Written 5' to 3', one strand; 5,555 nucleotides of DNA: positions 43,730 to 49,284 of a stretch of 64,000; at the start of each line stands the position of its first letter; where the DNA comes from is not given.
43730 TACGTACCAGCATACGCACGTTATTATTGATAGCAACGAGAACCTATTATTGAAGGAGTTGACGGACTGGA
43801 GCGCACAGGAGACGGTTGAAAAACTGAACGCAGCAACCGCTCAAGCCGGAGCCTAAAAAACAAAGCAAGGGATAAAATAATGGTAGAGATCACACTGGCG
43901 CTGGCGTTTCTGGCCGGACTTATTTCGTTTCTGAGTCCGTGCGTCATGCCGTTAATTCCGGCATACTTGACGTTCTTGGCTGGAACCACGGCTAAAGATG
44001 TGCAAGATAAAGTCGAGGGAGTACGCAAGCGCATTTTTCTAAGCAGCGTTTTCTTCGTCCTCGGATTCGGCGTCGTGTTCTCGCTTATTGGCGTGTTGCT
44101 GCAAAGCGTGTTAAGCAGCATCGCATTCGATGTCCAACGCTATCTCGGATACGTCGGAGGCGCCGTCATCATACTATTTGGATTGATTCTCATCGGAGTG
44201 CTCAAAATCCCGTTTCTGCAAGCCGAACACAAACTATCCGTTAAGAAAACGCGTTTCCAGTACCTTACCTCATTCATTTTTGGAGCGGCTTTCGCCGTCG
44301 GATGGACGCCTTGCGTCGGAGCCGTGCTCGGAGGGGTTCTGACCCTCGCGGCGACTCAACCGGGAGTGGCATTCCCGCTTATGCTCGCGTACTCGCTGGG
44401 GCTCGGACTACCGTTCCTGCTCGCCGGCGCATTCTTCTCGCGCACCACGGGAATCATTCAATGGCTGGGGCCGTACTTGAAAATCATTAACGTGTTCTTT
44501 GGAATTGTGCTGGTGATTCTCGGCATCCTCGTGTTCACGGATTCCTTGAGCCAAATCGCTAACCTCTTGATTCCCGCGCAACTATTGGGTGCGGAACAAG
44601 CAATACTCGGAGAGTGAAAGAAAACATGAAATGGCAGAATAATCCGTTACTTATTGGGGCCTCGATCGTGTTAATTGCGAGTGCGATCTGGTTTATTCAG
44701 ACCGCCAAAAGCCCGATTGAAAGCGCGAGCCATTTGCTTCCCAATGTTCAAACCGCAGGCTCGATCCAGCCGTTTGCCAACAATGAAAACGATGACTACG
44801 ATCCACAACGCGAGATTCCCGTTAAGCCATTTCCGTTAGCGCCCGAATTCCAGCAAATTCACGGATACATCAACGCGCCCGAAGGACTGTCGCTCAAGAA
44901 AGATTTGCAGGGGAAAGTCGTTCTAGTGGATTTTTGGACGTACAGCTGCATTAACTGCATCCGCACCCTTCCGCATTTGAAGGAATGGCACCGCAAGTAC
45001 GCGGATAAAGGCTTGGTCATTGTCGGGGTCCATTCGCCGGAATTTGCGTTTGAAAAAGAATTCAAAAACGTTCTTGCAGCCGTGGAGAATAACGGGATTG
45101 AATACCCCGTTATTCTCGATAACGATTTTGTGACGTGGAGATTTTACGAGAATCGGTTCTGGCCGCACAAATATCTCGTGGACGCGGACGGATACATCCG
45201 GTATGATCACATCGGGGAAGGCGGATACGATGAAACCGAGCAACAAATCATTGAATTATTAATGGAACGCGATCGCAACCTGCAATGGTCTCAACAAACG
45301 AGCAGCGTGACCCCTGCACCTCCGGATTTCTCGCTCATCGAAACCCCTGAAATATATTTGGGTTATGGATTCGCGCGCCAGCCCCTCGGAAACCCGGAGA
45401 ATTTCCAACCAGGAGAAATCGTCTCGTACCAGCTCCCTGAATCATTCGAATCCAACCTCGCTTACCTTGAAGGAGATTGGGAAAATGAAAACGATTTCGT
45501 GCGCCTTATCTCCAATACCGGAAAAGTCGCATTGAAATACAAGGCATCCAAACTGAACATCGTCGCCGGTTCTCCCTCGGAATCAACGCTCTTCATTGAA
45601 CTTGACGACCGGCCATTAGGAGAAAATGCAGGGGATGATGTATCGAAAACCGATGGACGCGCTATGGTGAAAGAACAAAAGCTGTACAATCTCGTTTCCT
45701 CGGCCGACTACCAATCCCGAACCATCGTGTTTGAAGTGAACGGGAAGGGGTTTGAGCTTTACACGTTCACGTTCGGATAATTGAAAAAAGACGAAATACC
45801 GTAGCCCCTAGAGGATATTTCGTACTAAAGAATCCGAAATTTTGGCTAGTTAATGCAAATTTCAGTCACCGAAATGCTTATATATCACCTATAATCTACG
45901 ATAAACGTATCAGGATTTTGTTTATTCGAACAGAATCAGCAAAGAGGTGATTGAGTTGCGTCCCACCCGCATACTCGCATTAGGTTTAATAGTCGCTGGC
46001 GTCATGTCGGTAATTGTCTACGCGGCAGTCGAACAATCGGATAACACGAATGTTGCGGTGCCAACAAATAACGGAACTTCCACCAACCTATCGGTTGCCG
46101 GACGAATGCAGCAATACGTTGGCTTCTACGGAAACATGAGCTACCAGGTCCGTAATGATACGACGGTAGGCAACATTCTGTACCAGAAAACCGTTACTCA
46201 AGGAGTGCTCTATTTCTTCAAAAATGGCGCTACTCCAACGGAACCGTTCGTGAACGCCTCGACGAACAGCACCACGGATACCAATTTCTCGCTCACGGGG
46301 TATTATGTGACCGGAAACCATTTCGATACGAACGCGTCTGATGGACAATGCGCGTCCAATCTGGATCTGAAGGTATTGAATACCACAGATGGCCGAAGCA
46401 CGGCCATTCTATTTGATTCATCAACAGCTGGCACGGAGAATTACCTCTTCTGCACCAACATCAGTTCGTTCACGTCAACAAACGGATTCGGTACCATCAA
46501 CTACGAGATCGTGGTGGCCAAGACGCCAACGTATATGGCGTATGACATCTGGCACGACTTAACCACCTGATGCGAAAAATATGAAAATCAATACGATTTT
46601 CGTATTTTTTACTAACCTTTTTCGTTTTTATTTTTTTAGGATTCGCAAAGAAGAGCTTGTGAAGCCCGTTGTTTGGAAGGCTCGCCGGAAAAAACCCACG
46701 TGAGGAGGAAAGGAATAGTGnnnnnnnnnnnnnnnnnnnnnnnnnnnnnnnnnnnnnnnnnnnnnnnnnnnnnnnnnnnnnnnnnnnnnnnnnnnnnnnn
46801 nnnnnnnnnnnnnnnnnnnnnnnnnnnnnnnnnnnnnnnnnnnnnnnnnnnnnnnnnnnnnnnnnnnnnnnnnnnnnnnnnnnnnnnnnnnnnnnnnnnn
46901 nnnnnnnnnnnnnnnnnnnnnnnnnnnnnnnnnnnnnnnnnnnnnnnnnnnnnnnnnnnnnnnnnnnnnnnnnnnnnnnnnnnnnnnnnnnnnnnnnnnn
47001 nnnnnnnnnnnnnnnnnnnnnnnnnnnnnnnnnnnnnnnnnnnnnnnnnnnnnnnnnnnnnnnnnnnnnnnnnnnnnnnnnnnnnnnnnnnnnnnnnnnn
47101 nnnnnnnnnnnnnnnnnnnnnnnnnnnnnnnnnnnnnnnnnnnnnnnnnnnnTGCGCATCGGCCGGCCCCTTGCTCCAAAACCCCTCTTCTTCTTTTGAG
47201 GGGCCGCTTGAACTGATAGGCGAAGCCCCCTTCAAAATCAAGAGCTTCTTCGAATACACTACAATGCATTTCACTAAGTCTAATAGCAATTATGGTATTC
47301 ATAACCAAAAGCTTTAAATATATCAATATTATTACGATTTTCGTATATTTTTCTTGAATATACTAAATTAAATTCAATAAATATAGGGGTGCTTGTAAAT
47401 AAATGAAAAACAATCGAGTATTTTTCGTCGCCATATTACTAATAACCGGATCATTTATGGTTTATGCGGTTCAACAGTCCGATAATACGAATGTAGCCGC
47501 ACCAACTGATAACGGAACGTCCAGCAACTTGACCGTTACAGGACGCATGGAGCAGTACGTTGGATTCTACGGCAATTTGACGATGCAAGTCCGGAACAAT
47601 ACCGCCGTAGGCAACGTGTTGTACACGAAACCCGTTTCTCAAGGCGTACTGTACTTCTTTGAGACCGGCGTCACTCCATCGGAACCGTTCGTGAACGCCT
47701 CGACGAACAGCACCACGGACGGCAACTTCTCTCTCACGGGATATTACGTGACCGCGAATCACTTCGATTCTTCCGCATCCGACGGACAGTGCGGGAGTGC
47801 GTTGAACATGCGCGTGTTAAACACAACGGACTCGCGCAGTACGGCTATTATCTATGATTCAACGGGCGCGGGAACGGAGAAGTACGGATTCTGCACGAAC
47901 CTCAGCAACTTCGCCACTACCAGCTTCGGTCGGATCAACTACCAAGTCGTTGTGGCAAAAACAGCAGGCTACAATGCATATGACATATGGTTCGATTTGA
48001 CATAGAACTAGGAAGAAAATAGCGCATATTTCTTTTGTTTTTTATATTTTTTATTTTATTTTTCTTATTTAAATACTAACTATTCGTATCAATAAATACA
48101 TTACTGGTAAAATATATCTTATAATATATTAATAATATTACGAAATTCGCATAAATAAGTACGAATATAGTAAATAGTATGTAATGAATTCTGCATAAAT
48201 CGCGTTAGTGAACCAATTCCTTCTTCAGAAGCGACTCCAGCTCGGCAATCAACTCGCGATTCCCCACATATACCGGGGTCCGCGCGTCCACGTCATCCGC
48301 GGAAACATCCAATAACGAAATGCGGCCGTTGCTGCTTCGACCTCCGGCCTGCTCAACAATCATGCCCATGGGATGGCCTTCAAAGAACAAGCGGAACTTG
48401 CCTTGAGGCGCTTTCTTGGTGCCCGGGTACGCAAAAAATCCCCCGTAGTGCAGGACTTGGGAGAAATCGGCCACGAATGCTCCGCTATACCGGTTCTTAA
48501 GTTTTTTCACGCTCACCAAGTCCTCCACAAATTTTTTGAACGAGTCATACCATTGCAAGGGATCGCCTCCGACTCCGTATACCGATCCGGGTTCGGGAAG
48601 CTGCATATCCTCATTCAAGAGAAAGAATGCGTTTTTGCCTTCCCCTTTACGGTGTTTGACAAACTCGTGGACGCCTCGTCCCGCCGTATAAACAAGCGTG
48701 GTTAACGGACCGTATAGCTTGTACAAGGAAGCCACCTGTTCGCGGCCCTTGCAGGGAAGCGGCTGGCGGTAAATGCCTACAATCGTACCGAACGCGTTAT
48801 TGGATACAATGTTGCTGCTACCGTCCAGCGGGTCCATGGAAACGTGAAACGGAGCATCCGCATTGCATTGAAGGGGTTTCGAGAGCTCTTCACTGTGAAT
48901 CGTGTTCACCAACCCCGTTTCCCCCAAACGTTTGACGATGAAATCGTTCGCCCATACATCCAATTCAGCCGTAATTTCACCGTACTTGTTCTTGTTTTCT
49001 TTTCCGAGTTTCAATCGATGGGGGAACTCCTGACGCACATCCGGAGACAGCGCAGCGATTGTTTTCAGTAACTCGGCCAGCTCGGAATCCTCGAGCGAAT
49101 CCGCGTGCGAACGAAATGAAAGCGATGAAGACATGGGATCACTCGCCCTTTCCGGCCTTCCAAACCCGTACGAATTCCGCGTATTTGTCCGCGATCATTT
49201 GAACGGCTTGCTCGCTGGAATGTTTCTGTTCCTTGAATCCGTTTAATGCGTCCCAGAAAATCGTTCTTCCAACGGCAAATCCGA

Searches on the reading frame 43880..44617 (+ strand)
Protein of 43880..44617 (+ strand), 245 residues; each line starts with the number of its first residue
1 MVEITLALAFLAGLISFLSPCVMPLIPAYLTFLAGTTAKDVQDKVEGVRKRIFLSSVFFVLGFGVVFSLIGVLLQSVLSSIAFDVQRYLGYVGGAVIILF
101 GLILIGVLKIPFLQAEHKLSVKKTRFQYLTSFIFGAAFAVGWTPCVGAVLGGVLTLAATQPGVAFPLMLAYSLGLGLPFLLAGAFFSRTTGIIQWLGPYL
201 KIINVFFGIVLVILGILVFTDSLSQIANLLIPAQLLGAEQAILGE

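Call 68: search_protein_families(library=pfam, proteins=[window:43880-44617:+], max_evalue=0.01)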
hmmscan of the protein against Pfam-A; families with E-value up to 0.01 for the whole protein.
window:43880-44617:+ (245 aa): 1 family
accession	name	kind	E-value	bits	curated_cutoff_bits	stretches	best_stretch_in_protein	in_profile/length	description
PF02683.22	DsbD_TM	-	4.4e-16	59.3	27.1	1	5-218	4-214/219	Cytochrome C biogenesis protein transmembrane domain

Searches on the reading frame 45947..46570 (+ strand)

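Call 7: search_protein_families(library=pfam, proteins=[window:45947-46570:+], max_evalue=1)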
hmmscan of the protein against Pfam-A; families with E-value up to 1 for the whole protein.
window:45947-46570:+ (207 aa): 2 families
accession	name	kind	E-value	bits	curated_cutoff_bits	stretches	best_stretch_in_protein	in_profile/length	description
PF05751.16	FixH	-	0.018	15.5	23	1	110-160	33-84/150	FixH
PF12698.13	ABC2_membrane_3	-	0.02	14.4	31.6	1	10-128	8-122/347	ABC-2 family transporter protein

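Call 8: search_protein_families(library=ncbifam, proteins=[window:45947-46570:+], max_evalue=1)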
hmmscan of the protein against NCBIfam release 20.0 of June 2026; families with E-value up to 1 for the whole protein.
window:45947-46570:+ (207 aa): 0 families

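Call 88: search_protein_families(library=phrogs, proteins=[window:45947-46570:+], max_evalue=0.1)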
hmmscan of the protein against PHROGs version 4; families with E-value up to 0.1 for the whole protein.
window:45947-46570:+ (207 aa): 0 families

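Call 89: search_protein_families(library=padloc, proteins=[window:45947-46570:+], max_evalue=0.1)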
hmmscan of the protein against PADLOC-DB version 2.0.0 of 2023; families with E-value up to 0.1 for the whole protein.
window:45947-46570:+ (207 aa): 1 family
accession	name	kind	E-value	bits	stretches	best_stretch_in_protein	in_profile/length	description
PDLC04052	PD-T4-6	-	0.015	12.5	1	8-87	326-403/496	-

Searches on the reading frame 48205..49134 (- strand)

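Call 91: search_protein_families(library=pfam, proteins=[window:48205-49134:-], max_evalue=0.00001)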
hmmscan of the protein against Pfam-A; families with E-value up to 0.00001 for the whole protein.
window:48205-49134:- (309 aa): 3 families
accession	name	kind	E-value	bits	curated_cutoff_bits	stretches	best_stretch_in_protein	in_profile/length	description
PF18913.5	FBPase_C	-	1.1e-36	125.9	27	1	179-303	1-126/127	Fructose-1-6-bisphosphatase, C-terminal domain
PF00316.25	FBPase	-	3.7e-24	85.8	34.8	1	45-160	51-179/191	Fructose-1-6-bisphosphatase, N-terminal domain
PF00459.30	Inositol_P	-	3.5e-07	30.4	27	1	23-161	10-143/271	Inositol monophosphatase family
